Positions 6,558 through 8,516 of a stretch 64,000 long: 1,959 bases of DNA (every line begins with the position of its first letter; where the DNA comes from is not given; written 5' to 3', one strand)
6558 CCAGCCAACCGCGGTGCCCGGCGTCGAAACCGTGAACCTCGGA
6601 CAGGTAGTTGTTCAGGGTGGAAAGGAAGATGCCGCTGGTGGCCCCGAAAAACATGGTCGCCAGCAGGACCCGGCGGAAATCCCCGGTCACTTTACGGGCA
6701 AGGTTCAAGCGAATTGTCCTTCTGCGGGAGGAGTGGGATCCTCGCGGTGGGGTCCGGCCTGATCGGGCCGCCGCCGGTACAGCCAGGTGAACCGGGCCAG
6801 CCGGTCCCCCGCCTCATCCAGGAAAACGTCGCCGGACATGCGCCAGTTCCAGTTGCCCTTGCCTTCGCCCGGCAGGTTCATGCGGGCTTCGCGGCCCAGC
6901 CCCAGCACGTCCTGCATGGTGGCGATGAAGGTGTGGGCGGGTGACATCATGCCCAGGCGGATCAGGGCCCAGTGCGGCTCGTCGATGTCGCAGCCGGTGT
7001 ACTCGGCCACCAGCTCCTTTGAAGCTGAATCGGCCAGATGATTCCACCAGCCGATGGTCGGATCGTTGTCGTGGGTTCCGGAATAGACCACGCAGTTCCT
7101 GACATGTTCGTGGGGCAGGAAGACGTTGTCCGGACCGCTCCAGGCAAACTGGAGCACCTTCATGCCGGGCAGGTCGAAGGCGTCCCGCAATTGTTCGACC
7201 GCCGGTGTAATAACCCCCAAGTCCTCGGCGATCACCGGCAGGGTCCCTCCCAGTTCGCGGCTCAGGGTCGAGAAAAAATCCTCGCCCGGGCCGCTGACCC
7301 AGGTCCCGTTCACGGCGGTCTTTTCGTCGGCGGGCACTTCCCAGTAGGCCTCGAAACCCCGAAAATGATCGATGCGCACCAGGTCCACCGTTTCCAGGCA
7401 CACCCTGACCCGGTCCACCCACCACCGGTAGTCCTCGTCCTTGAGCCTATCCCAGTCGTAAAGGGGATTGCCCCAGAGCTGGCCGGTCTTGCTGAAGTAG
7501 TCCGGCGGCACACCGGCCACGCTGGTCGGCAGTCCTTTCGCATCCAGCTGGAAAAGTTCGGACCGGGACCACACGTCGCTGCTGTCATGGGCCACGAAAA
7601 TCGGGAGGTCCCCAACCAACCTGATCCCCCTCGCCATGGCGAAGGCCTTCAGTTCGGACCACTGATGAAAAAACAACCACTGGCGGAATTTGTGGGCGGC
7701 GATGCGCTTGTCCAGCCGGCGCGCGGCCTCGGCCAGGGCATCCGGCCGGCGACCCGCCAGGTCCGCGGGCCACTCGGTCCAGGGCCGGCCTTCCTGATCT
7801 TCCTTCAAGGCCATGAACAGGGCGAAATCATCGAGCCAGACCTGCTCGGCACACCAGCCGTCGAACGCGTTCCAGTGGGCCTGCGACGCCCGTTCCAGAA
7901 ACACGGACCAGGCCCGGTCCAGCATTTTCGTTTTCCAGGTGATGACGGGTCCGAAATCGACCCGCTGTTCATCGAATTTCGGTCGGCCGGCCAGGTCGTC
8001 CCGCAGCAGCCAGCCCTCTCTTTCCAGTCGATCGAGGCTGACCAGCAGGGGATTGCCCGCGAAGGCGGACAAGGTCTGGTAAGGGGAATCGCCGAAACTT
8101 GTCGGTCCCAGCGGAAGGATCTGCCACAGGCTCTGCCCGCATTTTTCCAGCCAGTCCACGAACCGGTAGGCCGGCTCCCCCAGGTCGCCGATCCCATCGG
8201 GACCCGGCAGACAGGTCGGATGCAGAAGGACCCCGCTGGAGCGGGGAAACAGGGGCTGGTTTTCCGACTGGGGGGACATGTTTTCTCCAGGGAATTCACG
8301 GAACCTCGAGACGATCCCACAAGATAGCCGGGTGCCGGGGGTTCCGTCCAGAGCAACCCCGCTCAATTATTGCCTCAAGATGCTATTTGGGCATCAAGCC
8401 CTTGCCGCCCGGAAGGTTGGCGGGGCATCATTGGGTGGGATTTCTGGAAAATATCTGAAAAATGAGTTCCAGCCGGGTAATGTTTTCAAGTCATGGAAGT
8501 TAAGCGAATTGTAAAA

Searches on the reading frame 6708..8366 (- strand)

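Call 25: search_protein_families(library=ncbifam, proteins=[window:6708-8366:-], max_evalue=0.00001)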
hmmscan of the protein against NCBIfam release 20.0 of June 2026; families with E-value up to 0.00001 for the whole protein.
window:6708-8366:- (553 aa): 9 families
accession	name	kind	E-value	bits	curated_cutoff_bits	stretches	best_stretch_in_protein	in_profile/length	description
NF011080.0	PRK14508.1-3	subfamily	2.5e-213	709.2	477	1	40-532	3-495/496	4-alpha-glucanotransferase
NF011079.0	PRK14508.1-2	subfamily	4.3e-171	569.9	555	1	41-512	9-482/506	4-alpha-glucanotransferase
NF011078.0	PRK14508.1-1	subfamily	7.8e-159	529.6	776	1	42-534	4-498/503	4-alpha-glucanotransferase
NF011083.0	PRK14510.1-2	equivalog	7e-154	514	1322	2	174-533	846-1185/1186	bifunctional glycogen debranching protein GlgX/4-alpha-glucanotransferase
TIGR00217.1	malQ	equivalog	4.3e-113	379.2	205.65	1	42-531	42-586/587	4-alpha-glucanotransferase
NF011081.0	PRK14508.1-4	equivalog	1.3e-88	297.7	556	1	58-512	41-506/529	4-alpha-glucanotransferase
NF011077.0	PRK14507.1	equivalog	2e-31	108.3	2148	1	133-443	276-591/1693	malto-oligosyltrehalose synthase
NF008274.0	PRK11052.1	equivalog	6.4e-30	104.3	806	1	133-443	247-560/695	4-alpha-glucanotransferase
NF011082.0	PRK14510.1-1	equivalog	2.2e-20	71.7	2511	1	134-443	977-1285/1410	bifunctional glycogen debranching protein GlgX/4-alpha-glucanotransferase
